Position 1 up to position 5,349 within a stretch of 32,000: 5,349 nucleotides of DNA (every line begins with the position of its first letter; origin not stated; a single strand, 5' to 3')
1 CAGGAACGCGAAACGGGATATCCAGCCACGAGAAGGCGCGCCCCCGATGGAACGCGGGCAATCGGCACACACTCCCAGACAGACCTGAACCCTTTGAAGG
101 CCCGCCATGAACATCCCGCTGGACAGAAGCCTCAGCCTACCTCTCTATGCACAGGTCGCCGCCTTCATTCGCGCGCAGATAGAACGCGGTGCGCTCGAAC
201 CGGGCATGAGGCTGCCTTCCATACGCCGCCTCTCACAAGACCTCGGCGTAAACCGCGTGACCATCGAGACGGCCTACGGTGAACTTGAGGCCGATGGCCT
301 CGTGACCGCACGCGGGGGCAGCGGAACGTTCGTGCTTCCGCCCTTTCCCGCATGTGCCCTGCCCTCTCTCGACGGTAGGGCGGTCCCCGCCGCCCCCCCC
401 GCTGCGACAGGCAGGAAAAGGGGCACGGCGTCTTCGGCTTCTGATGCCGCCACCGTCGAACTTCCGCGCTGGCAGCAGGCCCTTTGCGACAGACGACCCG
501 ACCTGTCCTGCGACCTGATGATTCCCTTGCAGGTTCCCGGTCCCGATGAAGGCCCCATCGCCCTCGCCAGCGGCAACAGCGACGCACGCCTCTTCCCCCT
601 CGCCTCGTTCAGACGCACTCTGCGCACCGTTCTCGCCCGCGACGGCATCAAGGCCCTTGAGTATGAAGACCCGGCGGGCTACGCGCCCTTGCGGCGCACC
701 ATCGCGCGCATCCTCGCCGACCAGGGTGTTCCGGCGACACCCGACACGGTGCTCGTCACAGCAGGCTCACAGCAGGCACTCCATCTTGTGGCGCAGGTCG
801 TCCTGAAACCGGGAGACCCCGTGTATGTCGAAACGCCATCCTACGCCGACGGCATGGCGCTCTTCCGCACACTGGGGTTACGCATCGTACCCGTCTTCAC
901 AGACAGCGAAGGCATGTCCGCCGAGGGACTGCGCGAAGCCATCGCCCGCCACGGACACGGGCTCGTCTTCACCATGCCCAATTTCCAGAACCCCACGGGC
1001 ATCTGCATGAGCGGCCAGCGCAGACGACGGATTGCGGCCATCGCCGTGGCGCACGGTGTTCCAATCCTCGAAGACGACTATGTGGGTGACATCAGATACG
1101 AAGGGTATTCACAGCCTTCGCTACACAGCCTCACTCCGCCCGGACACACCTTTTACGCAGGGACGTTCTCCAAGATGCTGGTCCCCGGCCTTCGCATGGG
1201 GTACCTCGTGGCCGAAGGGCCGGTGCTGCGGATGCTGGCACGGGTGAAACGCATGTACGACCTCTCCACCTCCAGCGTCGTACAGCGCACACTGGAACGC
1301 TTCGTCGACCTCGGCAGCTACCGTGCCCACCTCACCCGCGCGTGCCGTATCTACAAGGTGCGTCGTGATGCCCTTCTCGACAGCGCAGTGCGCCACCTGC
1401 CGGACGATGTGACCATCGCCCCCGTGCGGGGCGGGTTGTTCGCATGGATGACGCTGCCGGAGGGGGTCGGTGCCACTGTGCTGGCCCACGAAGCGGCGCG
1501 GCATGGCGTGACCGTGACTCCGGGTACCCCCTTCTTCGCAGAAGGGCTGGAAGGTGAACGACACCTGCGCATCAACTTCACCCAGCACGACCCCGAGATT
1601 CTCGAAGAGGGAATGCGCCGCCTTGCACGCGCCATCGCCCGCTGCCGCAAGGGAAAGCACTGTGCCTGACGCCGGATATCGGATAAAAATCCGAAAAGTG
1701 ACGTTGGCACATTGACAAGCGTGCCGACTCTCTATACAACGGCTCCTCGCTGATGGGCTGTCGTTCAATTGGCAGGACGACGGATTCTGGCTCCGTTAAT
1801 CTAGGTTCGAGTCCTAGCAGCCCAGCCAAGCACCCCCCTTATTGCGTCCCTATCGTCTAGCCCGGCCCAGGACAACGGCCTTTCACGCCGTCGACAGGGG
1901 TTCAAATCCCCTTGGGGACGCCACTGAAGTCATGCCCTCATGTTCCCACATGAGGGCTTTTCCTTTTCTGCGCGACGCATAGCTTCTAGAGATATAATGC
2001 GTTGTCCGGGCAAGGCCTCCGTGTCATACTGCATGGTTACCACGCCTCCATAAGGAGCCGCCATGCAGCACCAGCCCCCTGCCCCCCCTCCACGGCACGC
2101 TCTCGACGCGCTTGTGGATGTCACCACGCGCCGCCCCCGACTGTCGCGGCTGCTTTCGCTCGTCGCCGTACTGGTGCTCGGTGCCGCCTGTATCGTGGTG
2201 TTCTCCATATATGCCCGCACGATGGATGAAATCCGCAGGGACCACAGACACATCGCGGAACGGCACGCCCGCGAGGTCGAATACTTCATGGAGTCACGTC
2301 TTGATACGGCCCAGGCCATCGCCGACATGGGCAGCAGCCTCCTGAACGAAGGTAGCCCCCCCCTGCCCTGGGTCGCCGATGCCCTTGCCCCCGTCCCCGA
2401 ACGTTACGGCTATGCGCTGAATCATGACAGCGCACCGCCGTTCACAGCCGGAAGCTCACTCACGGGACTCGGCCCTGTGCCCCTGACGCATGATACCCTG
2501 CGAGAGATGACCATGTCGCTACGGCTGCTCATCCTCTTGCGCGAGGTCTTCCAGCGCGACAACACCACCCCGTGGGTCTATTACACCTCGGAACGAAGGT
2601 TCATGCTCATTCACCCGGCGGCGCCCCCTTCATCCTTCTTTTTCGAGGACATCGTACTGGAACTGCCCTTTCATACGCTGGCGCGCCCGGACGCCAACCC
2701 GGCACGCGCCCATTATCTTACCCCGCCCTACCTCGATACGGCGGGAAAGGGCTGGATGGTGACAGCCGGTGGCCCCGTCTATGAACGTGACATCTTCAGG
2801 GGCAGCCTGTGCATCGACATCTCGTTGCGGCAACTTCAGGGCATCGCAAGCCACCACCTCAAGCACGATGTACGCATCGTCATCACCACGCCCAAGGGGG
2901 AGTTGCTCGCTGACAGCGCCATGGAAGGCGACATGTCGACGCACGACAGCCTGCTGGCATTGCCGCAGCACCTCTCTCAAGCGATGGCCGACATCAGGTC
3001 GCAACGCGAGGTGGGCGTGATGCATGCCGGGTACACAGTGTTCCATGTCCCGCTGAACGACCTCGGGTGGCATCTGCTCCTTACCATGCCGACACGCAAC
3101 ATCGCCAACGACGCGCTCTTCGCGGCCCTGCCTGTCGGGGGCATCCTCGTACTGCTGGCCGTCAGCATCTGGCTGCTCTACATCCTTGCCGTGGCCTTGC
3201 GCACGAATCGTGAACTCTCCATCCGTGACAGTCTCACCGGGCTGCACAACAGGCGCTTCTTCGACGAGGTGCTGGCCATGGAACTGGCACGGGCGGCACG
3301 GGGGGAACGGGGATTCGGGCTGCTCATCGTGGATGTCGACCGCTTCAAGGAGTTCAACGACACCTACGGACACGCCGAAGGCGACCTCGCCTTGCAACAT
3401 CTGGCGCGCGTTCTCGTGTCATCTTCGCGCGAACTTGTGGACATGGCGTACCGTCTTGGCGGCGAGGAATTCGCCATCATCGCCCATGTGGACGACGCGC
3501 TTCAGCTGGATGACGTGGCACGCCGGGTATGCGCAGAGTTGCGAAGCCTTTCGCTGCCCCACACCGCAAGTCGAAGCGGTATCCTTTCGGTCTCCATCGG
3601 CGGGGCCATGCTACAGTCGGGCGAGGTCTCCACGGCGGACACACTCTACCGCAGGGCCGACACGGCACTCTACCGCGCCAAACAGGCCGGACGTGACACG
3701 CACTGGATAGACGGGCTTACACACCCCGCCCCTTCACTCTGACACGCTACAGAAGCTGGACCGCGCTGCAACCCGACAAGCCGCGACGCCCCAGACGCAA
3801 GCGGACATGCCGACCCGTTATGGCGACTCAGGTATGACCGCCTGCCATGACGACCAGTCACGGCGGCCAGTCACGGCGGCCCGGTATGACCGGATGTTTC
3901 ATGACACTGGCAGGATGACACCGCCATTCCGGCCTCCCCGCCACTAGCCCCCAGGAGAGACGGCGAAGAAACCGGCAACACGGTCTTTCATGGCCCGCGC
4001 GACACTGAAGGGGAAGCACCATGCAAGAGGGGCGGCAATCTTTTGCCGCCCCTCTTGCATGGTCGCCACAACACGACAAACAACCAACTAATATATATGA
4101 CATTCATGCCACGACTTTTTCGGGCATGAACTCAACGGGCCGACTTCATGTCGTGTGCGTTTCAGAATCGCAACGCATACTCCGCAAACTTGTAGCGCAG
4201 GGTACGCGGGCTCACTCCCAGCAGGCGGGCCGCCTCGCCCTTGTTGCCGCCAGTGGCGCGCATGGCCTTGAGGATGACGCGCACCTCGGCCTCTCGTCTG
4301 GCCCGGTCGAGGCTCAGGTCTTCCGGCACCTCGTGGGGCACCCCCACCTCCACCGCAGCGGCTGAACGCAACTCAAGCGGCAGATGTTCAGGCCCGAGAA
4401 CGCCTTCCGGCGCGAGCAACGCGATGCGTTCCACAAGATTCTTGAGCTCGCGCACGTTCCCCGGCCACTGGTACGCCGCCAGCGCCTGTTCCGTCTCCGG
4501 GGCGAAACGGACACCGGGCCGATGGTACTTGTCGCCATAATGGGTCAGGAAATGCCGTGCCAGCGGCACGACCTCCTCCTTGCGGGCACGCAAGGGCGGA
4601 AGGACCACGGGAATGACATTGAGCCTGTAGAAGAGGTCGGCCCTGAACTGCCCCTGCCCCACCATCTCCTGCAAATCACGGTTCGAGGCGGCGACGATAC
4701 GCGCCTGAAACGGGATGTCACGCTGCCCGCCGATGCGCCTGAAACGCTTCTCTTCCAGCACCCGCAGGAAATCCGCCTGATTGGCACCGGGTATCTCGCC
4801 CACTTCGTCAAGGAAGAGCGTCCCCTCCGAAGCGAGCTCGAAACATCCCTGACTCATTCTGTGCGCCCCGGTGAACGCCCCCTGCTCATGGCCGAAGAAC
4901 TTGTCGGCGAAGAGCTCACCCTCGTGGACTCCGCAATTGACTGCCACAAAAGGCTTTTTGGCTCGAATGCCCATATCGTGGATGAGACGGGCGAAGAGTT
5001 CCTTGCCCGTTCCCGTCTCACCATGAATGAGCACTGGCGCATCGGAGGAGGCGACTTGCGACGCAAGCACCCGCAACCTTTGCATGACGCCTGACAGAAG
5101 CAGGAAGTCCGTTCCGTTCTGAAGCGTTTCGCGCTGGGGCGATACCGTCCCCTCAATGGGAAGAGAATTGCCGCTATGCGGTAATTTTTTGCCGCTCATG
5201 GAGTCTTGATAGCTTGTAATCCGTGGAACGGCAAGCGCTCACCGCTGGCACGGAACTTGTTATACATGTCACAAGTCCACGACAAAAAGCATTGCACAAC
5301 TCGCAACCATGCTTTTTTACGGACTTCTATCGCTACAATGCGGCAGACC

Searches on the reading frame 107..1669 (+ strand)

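Call 6: search_protein_families(library=pfam, proteins=[window:107-1669:+], max_evalue=0.001)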
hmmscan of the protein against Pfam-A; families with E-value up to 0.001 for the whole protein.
window:107-1669:+ (520 aa): 4 families
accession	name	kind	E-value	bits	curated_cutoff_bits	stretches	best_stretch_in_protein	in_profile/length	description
PF00155.27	Aminotran_1_2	-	3.8e-31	109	19.7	1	152-506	5-361/361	Aminotransferase class I and II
PF00392.27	GntR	-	1.4e-18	66.7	27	1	13-76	1-64/64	Bacterial regulatory proteins, gntR family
PF12897.13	Asp_aminotransf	-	3.6e-06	26.5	27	1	240-510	128-409/421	Aspartate amino-transferase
PF14502.12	HTH_41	-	0.00057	19.7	25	0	33-76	3-48/48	Helix-turn-helix domain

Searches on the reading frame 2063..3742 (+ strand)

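Call 6: search_protein_families(library=pfam, proteins=[window:2063-3742:+], max_evalue=0.001)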
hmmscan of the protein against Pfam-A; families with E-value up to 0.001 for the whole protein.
window:2063-3742:+ (559 aa): 2 families
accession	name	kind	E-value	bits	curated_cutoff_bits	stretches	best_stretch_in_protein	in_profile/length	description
PF00990.26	GGDEF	-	1.7e-42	145.4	23.8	1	387-545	2-160/161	Diguanylate cyclase, GGDEF domain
PF02743.24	dCache_1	-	6.5e-05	23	45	0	191-339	89-238/240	Cache domain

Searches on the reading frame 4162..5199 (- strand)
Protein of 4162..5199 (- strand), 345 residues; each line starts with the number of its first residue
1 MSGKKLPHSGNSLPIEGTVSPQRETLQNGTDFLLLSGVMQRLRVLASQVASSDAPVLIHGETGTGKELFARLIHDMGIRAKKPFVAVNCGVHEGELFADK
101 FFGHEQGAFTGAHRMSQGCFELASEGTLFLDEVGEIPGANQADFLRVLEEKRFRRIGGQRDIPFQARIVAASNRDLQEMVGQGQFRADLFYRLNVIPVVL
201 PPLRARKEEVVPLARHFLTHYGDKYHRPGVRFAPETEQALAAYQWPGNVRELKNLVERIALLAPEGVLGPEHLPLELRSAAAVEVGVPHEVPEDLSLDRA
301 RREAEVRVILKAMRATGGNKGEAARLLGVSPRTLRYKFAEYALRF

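Call 6: search_protein_families(library=pfam, proteins=[window:4162-5199:-], max_evalue=0.001)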
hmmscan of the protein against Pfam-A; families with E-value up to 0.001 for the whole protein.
window:4162-5199:- (345 aa): 8 families
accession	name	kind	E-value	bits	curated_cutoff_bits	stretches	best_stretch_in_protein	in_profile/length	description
PF00158.32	Sigma54_activat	-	7.2e-62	208.4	20.2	1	37-198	6-167/168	Sigma-54 interaction domain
PF25601.1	AAA_lid_14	-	2.3e-23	82.3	27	1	204-282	1-79/87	AAA+ ATPase lid domain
PF14532.12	Sigma54_activ_2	-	1.7e-18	67.6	25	1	38-203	6-138/138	Sigma-54 interaction domain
PF02954.25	HTH_8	-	1.3e-14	54.1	22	1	301-341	2-42/42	Bacterial regulatory protein, Fis family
PF07728.20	AAA_5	-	1.7e-05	25.3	22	1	55-174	1-123/139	AAA domain (dynein-related subfamily)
PF00376.29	MerR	-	6.8e-05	23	28.2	1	321-336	3-18/38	MerR family regulatory protein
PF01078.27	Mg_chelatase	-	0.00051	19.9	20.3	0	111-173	93-157/207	Magnesium chelatase, subunit ChlI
PF20432.4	Xre-like-HTH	-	0.00098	19.8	25.8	0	299-336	5-42/63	Antitoxin Xre-like helix-turn-helix domain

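Call 87: search_protein_families(library=ncbifam, proteins=[window:4162-5199:-], max_evalue=0.001)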
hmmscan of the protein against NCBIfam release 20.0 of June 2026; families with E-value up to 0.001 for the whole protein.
window:4162-5199:- (345 aa): 26 families (the best 25 are shown)
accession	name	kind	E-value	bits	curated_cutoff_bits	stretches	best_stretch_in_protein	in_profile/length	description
NF041552.1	TF_PrdR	equivalog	1.3e-92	311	795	1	38-341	275-576/577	sigma-54 dependent transcriptional regulator PrdR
TIGR01817.1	nifA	equivalog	7.2e-92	308.8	528.85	1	36-342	202-528/534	nif-specific transcriptional activator NifA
NF008469.0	PRK11361.1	equivalog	2.6e-91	306.7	714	1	36-343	149-456/461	acetoacetate metabolism transcriptional regulator AtoC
NF038308.1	RNA_repair_RtcR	equivalog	1.8e-86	291.1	650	1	39-337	189-512/530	RNA repair transcriptional activator RtcR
TIGR02915.1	PEP_resp_reg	equivalog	3.5e-85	286.5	502.6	1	35-336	144-437/445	PEP-CTERM-box response regulator transcription factor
TIGR01818.1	ntrC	equivalog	1.6e-84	284.4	558.6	1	34-340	138-462/463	nitrogen regulation protein NR(I)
NF003451.0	PRK05022.1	equivalog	3.7e-82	276.7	476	1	25-331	185-498/512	nitric oxide reductase transcriptional regulator NorR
NF050807.1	TransRegFlbDCaul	equivalog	1.1e-81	275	750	1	28-342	116-439/454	sigma-54-dependent transcriptional regulator FlbD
TIGR02329.1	propionate_PrpR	equivalog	3.1e-79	267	499.2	1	29-334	211-520/526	propionate catabolism operon regulatory protein PrpR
NF011953.0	PRK15424.1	equivalog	2.8e-75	254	703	1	29-336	218-529/538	propionate catabolism operon regulatory protein PrpR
TIGR02974.1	phageshock_pspF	equivalog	2e-73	247.5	443.55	1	46-260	15-230/336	phage shock protein operon transcriptional activator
NF007689.0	PRK10365.1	equivalog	2.8e-73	247.2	760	1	36-338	145-439/441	sigma-54-dependent response regulator transcription factor ZraR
NF041906.1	V4R_TF_MobR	exception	8.5e-72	242.4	999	1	42-339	244-542/544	phenol degradation transcriptional regulator MobR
NF049963.1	RespRegFlgRCampy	domain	3.2e-71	240.4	750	1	24-283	128-387/429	fla regulon two-component system response regulator FlgR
NF011958.0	PRK15429.1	equivalog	9.7e-70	236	830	1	40-334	389-677/692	formate hydrogenlyase transcriptional activator FlhA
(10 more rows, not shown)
